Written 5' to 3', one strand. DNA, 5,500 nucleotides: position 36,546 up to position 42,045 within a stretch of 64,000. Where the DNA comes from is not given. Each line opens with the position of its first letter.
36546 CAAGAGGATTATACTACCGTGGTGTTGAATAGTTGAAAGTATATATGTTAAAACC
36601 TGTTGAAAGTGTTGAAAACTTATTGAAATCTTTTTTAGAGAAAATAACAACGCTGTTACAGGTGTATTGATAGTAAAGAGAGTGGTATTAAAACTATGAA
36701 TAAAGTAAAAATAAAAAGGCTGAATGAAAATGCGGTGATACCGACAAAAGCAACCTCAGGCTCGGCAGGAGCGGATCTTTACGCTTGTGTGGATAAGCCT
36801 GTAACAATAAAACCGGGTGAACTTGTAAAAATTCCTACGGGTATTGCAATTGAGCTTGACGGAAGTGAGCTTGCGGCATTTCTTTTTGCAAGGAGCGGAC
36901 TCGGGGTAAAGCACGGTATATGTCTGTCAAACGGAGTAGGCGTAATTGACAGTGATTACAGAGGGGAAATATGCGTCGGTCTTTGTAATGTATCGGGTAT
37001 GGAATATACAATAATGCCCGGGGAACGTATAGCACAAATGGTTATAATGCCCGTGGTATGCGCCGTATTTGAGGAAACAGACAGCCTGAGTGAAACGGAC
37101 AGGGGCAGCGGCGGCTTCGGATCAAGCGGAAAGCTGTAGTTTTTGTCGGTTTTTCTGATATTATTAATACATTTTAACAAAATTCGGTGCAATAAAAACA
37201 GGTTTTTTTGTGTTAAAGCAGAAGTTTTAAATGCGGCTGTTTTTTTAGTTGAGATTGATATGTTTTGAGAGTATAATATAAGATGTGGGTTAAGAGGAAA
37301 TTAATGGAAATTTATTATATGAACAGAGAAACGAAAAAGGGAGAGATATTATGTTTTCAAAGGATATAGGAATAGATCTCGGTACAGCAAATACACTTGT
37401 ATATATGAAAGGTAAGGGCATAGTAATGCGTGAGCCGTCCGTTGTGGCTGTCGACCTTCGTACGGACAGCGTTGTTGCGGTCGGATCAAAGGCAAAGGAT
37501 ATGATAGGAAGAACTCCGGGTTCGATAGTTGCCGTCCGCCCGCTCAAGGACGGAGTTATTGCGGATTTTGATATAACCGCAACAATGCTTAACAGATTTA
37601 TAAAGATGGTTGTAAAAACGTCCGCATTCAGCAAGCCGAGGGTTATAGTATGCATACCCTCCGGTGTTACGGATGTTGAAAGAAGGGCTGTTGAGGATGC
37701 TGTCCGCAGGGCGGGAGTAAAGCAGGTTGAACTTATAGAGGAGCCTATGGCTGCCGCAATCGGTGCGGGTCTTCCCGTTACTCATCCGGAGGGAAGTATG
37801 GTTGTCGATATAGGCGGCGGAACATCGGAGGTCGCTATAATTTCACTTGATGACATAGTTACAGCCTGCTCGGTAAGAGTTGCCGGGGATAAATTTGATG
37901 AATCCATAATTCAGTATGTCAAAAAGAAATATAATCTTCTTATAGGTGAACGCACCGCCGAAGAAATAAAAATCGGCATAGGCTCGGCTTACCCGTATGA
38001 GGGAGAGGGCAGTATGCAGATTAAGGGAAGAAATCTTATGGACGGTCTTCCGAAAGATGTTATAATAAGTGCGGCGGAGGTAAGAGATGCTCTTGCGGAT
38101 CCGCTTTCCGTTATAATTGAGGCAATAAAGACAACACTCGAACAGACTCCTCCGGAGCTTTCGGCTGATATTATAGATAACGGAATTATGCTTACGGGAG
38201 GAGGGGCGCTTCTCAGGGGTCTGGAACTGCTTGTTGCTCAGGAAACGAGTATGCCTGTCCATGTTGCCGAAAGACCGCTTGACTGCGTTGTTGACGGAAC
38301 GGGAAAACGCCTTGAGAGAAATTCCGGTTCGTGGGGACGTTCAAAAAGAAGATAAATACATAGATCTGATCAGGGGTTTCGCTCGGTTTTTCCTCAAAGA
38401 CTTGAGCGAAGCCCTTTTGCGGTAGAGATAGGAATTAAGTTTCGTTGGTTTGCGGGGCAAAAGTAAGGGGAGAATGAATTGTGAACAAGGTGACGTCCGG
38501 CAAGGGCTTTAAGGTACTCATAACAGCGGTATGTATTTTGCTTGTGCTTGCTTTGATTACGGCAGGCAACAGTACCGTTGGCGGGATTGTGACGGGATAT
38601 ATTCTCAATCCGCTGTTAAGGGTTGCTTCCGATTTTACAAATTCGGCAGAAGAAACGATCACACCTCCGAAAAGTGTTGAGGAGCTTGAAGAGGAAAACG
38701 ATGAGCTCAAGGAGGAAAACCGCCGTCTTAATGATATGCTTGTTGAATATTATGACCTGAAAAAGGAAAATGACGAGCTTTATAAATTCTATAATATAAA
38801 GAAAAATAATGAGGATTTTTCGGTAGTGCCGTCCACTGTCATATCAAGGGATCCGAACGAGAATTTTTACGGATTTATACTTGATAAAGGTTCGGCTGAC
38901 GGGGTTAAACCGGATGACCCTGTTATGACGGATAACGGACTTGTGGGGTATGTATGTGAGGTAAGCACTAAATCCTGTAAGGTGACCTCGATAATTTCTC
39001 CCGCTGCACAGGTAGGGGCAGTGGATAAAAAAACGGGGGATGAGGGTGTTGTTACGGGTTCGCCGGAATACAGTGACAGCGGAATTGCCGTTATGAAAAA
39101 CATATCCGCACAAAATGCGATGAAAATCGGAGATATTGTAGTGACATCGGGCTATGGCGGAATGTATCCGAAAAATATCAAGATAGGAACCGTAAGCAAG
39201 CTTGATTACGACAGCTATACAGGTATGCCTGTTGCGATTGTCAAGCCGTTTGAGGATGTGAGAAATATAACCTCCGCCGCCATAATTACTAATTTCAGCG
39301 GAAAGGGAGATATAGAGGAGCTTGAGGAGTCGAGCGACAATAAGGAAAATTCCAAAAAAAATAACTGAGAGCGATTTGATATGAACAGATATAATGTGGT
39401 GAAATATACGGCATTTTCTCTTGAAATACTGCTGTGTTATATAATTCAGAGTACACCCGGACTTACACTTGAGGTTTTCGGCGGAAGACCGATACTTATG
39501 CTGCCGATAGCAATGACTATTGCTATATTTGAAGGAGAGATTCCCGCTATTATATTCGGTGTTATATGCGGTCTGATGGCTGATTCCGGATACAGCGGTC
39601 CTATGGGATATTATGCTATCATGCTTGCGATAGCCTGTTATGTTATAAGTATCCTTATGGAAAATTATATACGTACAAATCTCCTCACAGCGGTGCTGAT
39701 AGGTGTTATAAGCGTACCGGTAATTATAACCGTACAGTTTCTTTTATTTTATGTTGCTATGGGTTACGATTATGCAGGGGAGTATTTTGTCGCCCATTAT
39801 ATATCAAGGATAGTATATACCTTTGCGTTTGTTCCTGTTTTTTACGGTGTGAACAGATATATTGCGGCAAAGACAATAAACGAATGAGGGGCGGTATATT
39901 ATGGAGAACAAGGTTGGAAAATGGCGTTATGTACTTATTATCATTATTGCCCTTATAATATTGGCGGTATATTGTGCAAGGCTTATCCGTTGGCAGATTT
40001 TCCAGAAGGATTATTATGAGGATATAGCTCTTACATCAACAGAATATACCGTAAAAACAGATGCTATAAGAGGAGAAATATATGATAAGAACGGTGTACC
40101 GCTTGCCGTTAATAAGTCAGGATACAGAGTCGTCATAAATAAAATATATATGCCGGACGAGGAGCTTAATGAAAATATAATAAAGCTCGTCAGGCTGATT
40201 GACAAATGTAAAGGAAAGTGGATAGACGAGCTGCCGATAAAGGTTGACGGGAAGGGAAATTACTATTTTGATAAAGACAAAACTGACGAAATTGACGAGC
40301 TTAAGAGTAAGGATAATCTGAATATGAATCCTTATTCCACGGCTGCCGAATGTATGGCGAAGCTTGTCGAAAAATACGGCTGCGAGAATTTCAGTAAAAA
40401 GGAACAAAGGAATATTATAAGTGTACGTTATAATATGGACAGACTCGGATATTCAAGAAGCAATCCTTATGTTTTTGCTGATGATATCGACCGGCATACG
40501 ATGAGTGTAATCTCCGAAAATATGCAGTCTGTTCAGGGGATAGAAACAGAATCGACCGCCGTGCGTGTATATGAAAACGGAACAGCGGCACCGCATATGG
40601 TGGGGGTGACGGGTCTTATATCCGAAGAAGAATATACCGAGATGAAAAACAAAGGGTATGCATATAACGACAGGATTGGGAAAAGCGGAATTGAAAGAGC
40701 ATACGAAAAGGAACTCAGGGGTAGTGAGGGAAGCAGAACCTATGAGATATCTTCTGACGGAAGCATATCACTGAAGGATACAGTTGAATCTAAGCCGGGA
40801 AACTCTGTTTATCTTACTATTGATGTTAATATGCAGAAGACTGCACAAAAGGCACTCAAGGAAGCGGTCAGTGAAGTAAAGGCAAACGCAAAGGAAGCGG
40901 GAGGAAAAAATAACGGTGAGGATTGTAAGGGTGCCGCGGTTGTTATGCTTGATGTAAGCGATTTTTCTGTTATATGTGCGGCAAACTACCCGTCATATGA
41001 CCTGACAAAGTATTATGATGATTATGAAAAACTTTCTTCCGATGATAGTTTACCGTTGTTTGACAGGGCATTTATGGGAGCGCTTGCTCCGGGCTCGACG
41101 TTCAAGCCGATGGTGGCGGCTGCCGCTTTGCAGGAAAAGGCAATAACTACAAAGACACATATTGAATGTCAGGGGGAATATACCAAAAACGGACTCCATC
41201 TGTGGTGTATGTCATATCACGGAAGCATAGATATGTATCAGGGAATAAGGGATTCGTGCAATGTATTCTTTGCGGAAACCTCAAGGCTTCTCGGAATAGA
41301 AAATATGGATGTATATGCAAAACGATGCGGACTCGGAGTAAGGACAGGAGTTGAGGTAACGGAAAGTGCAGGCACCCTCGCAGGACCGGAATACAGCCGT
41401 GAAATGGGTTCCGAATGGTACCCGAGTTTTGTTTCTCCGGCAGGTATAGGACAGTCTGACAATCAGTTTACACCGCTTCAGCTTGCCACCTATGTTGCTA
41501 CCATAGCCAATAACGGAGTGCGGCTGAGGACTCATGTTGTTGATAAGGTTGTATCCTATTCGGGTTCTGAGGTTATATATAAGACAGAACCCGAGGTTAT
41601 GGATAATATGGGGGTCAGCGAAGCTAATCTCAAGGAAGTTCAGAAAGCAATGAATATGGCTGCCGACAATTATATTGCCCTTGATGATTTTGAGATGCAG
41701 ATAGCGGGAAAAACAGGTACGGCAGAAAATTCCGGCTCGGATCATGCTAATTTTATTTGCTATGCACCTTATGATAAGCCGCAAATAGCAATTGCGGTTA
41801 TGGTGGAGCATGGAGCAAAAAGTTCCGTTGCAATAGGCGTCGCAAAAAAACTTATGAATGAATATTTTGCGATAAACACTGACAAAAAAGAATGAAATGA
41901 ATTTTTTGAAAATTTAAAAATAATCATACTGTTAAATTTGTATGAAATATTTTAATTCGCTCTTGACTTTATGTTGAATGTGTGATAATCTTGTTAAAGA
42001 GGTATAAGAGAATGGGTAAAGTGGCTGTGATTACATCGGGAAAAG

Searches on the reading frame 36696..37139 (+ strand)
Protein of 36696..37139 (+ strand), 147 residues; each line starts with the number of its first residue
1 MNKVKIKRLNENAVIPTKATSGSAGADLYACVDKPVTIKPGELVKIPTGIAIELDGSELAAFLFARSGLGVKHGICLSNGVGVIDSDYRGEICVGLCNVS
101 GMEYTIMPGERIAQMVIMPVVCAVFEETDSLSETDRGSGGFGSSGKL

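Call 77: search_protein_families(library=pfam, proteins=[window:36696-37139:+], max_evalue=0.00001)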
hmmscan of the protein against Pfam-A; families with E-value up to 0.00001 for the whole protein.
window:36696-37139:+ (147 aa): 2 families
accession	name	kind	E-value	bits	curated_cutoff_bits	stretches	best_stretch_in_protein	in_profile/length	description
PF00692.24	dUTPase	-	2.3e-31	108.7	22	1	12-145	2-129/129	dUTPase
PF22769.1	DCD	-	1.9e-06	28.5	27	1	34-118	69-151/153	dCTP deaminase-like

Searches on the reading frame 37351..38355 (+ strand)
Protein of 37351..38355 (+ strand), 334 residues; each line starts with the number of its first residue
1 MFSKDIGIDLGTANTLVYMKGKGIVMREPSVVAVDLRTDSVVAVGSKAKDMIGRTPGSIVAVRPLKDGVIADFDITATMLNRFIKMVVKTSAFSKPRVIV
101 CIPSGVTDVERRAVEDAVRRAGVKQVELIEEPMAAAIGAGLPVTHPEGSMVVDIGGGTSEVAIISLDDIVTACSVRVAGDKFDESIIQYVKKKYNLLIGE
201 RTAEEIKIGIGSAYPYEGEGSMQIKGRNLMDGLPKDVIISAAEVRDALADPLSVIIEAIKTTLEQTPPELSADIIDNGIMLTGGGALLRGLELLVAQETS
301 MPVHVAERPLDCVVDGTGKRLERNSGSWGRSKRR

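Call 77: search_protein_families(library=pfam, proteins=[window:37351-38355:+], max_evalue=0.00001)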
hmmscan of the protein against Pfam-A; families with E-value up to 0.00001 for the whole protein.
window:37351-38355:+ (334 aa): 5 families
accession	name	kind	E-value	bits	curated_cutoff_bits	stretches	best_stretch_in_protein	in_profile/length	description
PF06723.19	MreB_Mbl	-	1e-148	495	27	1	3-323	1-321/327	MreB/Mbl protein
PF00012.26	HSP70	-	1e-17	64.1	20.6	1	74-195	112-239/599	Hsp70 protein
PF14450.12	FtsA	-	1.3e-09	38.9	31.8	1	150-307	1-111/127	Cell division protein FtsA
PF00022.25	Actin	-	3.9e-09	36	27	0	29-193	31-190/410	Actin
PF11104.14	PilM_2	-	6.6e-06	25.7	27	0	278-314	277-313/340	Type IV pilus assembly protein PilM;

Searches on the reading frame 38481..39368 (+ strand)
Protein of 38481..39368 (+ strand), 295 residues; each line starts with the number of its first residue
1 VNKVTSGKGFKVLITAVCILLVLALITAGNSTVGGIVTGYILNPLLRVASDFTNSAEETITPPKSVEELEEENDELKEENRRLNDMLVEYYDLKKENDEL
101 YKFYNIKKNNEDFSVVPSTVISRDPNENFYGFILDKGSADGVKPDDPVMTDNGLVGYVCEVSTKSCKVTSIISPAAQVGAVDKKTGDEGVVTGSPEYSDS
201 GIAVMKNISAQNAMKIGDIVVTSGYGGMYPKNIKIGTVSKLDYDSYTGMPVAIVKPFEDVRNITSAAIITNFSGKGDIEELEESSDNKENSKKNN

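Call 77: search_protein_families(library=pfam, proteins=[window:38481-39368:+], max_evalue=0.00001)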
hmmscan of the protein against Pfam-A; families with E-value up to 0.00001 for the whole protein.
window:38481-39368:+ (295 aa): 1 family
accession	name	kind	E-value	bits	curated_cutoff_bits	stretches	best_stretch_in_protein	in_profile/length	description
PF04085.20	MreC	-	1.5e-38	132.3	28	1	120-269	1-146/147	Rod shape-determining protein MreC, barrel core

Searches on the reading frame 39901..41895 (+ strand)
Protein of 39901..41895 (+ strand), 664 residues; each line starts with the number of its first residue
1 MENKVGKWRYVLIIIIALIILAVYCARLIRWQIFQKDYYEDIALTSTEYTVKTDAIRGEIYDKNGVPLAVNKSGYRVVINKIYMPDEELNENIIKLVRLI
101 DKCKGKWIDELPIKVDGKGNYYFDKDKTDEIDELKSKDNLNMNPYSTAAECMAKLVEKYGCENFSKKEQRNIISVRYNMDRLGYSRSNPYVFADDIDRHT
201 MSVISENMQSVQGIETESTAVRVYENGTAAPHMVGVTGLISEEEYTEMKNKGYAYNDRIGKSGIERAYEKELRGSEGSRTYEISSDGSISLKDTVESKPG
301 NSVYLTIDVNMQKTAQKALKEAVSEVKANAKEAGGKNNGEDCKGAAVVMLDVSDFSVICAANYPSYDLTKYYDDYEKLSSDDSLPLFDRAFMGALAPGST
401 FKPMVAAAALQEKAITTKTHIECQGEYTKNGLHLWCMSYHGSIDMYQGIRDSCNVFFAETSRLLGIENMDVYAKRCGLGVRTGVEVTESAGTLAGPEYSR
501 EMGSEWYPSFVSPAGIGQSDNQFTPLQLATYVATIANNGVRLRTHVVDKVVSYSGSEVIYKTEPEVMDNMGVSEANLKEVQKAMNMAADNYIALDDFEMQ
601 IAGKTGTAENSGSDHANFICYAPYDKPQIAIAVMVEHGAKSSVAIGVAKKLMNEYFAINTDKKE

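Call 77: search_protein_families(library=pfam, proteins=[window:39901-41895:+], max_evalue=0.00001)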
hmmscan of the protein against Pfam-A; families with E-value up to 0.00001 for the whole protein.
window:39901-41895:+ (664 aa): 2 families
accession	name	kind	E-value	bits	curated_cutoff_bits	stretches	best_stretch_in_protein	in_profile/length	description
PF00905.27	Transpeptidase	-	3.4e-49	168.1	22.1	1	346-652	2-298/299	Penicillin binding protein transpeptidase domain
PF03717.20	PBP_dimer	-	2e-40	139.6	24.4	1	53-289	2-175/180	Penicillin-binding Protein dimerisation domain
